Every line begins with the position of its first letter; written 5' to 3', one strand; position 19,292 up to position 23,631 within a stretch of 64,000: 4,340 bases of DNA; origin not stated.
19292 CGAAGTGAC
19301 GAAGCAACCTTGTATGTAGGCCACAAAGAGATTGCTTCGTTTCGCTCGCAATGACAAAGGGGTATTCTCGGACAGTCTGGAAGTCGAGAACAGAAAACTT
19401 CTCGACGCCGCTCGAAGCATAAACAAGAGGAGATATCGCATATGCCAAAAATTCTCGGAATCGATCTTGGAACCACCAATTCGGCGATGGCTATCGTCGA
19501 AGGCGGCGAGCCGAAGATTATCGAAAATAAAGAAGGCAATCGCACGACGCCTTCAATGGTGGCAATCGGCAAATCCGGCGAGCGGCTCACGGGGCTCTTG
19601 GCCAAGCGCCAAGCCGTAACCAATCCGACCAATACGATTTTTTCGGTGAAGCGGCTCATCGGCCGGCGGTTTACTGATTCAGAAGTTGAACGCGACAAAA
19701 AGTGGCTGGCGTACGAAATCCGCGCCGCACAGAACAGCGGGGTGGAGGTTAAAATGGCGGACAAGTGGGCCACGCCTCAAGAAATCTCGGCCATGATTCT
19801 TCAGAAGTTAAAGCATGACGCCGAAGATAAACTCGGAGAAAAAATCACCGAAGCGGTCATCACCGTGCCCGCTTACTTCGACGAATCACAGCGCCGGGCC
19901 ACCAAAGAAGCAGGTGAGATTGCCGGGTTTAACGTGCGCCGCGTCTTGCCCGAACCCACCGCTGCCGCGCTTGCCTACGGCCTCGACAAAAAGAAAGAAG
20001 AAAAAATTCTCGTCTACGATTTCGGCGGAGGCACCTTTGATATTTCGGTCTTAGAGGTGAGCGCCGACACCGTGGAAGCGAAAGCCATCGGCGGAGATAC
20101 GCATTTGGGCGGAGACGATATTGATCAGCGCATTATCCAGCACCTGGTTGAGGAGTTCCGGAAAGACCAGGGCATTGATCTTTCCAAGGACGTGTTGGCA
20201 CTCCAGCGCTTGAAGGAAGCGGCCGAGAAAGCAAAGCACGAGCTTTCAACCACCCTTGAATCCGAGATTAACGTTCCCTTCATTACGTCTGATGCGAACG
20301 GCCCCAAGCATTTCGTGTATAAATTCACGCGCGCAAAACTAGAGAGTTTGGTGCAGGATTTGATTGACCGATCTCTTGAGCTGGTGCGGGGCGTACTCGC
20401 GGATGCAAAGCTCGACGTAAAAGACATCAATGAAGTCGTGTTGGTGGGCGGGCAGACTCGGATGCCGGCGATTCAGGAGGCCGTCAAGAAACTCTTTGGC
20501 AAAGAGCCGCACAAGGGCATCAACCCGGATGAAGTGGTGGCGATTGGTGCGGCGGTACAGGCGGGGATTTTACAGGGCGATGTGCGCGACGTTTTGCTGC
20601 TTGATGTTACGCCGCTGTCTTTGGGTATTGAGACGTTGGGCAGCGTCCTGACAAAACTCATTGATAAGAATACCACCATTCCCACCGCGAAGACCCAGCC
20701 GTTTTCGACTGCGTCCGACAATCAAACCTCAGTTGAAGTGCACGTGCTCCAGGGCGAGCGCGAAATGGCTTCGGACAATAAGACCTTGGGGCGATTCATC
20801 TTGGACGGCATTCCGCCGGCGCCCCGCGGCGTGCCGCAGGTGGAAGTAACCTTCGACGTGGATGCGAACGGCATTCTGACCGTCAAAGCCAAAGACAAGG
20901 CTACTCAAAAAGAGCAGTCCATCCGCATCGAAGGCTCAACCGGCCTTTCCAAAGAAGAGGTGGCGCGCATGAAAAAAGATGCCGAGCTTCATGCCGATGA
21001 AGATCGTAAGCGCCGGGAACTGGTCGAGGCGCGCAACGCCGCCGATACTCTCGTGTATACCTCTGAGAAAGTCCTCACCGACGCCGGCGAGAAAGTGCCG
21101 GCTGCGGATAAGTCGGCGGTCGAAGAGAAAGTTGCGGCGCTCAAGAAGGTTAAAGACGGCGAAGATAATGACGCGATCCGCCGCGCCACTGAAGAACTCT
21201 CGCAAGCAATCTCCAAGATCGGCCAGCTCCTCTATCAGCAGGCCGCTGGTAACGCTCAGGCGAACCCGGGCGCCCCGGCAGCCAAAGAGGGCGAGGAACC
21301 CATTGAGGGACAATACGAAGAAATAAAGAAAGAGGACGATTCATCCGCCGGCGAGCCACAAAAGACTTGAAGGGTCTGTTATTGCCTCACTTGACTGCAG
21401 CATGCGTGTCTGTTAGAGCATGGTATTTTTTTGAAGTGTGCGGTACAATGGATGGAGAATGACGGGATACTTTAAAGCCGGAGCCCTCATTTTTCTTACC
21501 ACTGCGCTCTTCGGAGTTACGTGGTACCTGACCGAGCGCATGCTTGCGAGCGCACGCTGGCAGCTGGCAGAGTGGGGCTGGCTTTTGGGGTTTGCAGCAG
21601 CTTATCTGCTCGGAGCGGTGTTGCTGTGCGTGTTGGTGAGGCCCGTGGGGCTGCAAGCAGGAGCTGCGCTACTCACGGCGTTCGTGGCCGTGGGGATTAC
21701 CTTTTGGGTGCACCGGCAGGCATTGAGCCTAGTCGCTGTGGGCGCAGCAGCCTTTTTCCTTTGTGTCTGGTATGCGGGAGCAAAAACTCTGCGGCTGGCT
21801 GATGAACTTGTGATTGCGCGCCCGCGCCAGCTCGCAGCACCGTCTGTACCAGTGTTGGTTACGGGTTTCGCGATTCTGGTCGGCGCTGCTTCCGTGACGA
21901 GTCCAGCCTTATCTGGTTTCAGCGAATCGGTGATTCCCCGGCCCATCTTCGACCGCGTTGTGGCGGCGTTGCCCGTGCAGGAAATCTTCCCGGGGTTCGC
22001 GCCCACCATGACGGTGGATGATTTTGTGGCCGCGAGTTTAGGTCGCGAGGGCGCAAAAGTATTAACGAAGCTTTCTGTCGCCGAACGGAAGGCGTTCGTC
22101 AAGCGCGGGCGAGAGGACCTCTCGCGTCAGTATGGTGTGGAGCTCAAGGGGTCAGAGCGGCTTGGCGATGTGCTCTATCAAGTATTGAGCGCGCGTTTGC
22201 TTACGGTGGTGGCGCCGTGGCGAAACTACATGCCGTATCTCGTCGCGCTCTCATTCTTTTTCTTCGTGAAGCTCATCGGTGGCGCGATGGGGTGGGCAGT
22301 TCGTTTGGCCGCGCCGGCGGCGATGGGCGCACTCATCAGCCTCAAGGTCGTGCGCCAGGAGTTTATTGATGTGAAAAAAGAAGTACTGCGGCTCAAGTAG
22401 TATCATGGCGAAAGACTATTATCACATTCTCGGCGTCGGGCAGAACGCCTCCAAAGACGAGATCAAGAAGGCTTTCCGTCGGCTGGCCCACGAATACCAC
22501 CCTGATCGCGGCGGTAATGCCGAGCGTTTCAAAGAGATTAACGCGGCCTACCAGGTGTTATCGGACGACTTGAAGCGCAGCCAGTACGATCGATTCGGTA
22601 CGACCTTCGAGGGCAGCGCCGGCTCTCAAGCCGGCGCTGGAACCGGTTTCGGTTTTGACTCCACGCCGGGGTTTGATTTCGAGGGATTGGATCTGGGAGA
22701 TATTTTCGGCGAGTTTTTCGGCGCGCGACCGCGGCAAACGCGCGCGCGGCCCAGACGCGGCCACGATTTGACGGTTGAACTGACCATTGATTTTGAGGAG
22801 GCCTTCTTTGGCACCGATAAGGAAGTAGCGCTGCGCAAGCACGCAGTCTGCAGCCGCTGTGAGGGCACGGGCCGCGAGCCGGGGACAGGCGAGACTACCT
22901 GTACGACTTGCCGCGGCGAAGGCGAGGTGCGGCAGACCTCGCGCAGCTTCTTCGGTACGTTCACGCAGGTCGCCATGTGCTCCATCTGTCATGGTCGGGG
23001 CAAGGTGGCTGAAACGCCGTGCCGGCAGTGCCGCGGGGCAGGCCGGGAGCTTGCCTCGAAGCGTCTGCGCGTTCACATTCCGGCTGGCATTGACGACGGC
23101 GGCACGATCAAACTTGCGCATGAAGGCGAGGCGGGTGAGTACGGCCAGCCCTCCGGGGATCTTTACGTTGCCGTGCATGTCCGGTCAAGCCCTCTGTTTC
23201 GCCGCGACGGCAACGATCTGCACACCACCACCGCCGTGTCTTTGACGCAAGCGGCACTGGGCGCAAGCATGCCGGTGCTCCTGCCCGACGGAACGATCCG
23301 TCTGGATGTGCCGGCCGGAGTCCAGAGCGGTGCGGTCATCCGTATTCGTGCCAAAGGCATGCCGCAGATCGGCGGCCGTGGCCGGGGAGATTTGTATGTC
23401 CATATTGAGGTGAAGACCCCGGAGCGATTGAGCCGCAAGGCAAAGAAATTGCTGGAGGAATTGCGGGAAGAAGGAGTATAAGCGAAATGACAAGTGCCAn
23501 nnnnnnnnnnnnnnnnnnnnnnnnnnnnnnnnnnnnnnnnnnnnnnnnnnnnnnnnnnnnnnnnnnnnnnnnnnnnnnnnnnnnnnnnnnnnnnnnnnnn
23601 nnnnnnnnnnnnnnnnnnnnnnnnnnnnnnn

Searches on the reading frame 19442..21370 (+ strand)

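Call 21: search_protein_families(library=pfam, proteins=[window:19442-21370:+], max_evalue=0.001)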
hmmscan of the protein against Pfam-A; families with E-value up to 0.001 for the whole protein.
window:19442-21370:+ (642 aa): 2 families
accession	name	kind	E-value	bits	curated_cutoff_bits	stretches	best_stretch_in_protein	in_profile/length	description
PF00012.26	HSP70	-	1.6e-248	826.3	20.6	1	4-599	1-599/599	Hsp70 protein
PF06723.19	MreB_Mbl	-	8.5e-18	64.7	27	1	116-371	74-316/327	MreB/Mbl protein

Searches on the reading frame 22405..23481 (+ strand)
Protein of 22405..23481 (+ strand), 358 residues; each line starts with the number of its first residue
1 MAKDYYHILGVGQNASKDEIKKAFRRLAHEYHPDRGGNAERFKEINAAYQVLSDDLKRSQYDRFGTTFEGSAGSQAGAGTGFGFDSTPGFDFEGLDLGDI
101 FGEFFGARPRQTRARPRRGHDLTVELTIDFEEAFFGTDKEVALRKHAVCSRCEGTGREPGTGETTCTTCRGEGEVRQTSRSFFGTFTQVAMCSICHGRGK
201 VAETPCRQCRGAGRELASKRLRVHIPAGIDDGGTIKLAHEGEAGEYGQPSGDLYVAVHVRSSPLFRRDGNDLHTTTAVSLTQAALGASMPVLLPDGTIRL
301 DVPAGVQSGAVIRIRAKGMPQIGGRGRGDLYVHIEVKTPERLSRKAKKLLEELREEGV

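Call 21: search_protein_families(library=pfam, proteins=[window:22405-23481:+], max_evalue=0.001)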
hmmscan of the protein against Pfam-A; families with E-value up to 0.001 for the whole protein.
window:22405-23481:+ (358 aa): 4 families
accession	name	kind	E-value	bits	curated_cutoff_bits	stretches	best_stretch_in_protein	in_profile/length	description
PF01556.23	DnaJ_C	-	1.5e-46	158.7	26.6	1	123-339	2-152/152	DnaJ C terminal domain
PF00226.36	DnaJ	-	1.3e-23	83.3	27.8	1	4-62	1-63/63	DnaJ domain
PF00684.25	DnaJ_CXXCXGXG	-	1.4e-14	54.5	32.7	1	149-213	1-65/65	DnaJ central domain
PF25436.1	BSD2_CRD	-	0.00016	22.3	27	1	147-213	3-58/69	BSD2 cysteine rich domain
